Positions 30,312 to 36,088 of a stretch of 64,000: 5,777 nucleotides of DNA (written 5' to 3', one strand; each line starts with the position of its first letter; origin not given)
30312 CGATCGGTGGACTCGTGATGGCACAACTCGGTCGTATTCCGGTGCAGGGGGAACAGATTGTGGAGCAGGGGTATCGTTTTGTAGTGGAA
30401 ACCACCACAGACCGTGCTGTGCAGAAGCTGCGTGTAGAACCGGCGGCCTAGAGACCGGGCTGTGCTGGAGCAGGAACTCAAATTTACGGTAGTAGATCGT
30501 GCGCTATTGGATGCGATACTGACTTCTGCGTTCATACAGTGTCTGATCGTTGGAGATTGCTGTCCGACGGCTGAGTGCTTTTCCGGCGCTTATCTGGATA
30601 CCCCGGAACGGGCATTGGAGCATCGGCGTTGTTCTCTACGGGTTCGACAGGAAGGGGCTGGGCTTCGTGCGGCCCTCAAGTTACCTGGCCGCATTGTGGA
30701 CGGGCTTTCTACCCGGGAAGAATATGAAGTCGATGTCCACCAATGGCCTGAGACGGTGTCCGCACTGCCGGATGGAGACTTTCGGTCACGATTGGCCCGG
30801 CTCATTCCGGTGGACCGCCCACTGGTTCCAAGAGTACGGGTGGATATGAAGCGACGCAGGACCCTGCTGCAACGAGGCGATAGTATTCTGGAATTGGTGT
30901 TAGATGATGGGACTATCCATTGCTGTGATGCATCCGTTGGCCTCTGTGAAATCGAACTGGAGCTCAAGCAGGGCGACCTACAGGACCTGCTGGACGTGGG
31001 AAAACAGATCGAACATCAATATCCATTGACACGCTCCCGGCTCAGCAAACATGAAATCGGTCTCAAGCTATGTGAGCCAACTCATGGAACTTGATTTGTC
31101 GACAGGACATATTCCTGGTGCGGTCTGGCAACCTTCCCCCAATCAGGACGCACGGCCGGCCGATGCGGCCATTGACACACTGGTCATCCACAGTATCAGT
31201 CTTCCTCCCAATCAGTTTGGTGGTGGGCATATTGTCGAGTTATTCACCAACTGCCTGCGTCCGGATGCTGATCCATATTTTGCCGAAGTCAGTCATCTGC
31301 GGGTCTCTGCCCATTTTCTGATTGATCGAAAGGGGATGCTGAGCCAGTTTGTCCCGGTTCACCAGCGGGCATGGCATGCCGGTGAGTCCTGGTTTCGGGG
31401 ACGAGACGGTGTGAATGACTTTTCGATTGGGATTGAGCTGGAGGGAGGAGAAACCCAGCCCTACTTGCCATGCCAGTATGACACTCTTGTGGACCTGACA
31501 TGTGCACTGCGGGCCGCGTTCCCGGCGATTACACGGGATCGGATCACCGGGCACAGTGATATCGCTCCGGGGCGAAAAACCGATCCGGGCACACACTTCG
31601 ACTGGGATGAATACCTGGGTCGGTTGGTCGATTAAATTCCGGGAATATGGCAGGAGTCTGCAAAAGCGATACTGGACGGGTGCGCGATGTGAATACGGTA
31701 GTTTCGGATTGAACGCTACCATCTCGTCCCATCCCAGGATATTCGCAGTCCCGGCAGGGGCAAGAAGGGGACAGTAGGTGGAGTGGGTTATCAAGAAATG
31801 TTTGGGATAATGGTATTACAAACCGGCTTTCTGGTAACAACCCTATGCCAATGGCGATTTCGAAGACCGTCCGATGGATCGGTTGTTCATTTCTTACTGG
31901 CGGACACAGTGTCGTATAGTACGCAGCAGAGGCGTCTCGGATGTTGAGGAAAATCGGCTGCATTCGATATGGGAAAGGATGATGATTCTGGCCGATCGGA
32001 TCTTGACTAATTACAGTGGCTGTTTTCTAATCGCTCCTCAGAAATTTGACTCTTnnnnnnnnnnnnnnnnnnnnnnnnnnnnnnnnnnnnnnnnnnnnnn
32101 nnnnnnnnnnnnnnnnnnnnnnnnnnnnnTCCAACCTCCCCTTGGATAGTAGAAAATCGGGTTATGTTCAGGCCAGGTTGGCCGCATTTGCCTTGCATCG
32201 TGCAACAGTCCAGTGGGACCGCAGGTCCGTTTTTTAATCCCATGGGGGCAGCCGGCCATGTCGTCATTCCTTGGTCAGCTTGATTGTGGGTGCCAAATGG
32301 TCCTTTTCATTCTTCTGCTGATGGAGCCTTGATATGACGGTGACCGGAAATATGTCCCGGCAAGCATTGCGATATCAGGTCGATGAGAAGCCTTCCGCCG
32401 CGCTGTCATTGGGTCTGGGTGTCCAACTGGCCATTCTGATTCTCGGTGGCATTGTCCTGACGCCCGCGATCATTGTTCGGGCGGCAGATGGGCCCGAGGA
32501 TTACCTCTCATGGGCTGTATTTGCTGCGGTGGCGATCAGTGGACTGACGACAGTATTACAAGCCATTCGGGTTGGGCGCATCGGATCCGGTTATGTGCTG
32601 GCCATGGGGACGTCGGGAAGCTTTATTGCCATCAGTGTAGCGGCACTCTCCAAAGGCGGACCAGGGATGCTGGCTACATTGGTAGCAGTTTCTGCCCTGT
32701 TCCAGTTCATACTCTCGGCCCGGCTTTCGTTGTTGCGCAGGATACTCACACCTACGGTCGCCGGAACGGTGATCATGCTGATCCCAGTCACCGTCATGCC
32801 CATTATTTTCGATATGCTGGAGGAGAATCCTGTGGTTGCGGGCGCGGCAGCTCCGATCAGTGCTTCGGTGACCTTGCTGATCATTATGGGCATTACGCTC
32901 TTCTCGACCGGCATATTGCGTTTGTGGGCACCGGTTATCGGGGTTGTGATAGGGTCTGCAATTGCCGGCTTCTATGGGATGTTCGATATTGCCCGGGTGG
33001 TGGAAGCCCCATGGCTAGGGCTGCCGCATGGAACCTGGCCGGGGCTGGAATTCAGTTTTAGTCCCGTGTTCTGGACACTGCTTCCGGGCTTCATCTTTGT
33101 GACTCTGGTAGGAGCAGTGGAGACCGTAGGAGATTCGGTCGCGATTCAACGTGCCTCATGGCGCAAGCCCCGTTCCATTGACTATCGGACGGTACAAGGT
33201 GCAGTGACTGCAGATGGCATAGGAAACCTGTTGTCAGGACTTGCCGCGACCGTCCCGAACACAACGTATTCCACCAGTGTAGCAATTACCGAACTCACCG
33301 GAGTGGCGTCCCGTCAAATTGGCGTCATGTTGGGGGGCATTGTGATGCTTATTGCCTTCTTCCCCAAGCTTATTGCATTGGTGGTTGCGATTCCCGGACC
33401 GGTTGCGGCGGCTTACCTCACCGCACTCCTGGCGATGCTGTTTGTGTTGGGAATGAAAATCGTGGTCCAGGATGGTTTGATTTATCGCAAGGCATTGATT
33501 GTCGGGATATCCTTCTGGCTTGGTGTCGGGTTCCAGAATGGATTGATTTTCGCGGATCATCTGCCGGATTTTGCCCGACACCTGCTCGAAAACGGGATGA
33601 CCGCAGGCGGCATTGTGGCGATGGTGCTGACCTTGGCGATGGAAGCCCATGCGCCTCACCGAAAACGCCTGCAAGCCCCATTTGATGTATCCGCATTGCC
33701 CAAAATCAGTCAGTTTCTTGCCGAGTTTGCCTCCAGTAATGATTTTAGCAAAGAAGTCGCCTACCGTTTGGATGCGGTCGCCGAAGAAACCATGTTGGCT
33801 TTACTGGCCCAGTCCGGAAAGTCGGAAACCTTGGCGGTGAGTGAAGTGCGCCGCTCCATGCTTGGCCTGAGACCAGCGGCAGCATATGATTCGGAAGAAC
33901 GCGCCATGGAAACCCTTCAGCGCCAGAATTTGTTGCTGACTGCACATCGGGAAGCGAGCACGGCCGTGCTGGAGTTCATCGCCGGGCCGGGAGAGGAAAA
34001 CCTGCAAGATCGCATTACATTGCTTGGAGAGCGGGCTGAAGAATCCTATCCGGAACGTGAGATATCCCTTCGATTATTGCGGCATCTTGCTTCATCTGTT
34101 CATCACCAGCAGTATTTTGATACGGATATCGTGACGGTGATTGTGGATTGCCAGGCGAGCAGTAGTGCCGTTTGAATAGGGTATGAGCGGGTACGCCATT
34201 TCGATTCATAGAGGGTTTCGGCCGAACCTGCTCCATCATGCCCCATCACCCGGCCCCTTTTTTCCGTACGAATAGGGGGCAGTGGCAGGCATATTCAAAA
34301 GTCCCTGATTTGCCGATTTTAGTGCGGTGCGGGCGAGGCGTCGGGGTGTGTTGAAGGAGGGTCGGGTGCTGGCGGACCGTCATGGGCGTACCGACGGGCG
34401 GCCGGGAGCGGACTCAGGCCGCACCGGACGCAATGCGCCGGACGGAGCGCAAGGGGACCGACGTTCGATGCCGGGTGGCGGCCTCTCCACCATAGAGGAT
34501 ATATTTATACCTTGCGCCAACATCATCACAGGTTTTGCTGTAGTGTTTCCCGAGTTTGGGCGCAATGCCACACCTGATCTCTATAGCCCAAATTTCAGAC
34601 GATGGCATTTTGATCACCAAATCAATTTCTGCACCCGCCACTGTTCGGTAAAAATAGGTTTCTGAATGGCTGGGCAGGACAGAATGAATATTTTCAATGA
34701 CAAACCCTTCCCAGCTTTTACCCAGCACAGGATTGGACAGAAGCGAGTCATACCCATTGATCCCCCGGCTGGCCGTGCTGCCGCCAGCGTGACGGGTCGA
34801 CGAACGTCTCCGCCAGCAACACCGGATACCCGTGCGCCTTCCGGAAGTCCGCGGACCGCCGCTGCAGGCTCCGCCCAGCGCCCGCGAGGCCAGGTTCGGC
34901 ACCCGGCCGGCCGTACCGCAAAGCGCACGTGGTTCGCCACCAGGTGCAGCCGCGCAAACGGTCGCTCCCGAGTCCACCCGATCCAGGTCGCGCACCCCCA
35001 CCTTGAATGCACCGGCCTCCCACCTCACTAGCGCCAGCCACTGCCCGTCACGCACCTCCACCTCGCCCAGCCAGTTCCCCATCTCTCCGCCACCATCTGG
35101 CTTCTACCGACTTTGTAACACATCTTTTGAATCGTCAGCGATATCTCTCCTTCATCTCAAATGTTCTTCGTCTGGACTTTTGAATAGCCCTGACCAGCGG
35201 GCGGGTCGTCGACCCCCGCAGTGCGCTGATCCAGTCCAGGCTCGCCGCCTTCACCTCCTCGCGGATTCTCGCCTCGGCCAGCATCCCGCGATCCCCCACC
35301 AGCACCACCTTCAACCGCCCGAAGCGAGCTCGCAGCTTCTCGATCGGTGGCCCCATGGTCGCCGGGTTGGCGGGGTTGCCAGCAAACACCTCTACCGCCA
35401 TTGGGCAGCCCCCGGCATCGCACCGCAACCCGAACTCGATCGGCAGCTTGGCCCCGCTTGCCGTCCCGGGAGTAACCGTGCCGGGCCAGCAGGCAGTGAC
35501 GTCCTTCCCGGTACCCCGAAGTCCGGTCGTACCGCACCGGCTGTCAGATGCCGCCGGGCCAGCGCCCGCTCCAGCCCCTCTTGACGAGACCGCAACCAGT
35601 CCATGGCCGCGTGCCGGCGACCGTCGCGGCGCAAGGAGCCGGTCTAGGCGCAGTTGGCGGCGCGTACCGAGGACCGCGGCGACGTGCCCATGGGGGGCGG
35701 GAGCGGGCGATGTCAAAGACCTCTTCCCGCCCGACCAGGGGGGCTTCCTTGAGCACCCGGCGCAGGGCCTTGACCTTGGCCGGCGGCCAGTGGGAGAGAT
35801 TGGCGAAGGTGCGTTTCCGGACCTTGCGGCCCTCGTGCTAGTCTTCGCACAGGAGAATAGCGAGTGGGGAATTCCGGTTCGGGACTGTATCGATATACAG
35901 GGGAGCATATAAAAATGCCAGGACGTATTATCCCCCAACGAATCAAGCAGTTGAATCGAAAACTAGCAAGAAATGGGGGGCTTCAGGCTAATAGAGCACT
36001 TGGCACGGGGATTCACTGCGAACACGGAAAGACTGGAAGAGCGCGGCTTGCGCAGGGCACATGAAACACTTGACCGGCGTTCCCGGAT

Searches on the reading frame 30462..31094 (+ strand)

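Call 23: search_protein_families(library=pfam, proteins=[window:30462-31094:+], max_evalue=0.001)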
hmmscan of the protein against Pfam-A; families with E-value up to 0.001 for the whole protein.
window:30462-31094:+ (210 aa): 1 family
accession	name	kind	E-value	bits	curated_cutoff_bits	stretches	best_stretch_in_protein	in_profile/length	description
PF01928.26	CYTH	-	1.5e-14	54.6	23.2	1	43-196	38-174/179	CYTH domain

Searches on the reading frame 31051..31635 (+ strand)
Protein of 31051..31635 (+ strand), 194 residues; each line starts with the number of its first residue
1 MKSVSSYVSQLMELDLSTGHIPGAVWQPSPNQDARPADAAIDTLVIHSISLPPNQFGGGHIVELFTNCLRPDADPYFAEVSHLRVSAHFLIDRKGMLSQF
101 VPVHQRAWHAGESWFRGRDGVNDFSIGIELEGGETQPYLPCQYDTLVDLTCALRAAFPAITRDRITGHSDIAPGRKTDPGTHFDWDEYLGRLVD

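Call 23: search_protein_families(library=pfam, proteins=[window:31051-31635:+], max_evalue=0.001)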
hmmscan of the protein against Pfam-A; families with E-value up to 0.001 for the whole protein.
window:31051-31635:+ (194 aa): 1 family
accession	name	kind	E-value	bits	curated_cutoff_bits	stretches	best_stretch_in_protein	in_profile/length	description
PF01510.30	Amidase_2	-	8.8e-30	104.2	26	1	39-180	3-130/131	N-acetylmuramoyl-L-alanine amidase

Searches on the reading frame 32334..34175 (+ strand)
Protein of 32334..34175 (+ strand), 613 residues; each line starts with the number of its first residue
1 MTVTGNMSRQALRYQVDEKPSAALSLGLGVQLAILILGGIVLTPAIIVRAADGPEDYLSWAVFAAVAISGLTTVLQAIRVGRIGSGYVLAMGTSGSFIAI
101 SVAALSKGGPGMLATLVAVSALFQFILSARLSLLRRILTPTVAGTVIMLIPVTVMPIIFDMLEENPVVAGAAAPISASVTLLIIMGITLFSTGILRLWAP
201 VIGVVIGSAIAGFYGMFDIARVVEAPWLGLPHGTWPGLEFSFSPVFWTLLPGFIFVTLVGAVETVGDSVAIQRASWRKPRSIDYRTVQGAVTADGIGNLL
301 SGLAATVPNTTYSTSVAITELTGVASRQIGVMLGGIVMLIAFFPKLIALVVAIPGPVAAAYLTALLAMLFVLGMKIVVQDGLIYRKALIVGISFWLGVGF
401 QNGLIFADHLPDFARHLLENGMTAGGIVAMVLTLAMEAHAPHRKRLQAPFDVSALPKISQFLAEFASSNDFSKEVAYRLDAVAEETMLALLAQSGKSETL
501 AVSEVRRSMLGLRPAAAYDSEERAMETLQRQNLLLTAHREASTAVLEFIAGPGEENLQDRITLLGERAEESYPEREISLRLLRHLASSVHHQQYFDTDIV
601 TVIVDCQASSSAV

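Call 22: search_protein_families(library=pfam, proteins=[window:32334-34175:+], max_evalue=0.001)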
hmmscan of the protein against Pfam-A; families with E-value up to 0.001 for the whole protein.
window:32334-34175:+ (613 aa): 1 family
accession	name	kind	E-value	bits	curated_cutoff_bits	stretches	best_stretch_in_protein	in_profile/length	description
PF00860.26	Xan_ur_permease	-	1.7e-46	159.1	27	1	28-400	6-383/389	Permease family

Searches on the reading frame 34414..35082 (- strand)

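Call 22: search_protein_families(library=pfam, proteins=[window:34414-35082:-], max_evalue=0.001)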
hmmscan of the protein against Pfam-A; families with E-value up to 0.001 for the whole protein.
window:34414-35082:- (222 aa): 1 family
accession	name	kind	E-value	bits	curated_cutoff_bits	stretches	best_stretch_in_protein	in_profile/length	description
PF13635.12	DUF4143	-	3.2e-12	46.9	28.1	1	103-169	89-157/160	Domain of unknown function (DUF4143)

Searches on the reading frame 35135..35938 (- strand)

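Call 22: search_protein_families(library=pfam, proteins=[window:35135-35938:-], max_evalue=0.001)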
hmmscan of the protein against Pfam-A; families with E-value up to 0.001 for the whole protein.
window:35135-35938:- (267 aa): 1 family
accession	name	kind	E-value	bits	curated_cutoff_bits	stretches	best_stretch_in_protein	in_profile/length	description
PF01609.27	DDE_Tnp_1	-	3.2e-05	24.2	23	1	174-254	43-135/200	Transposase DDE domain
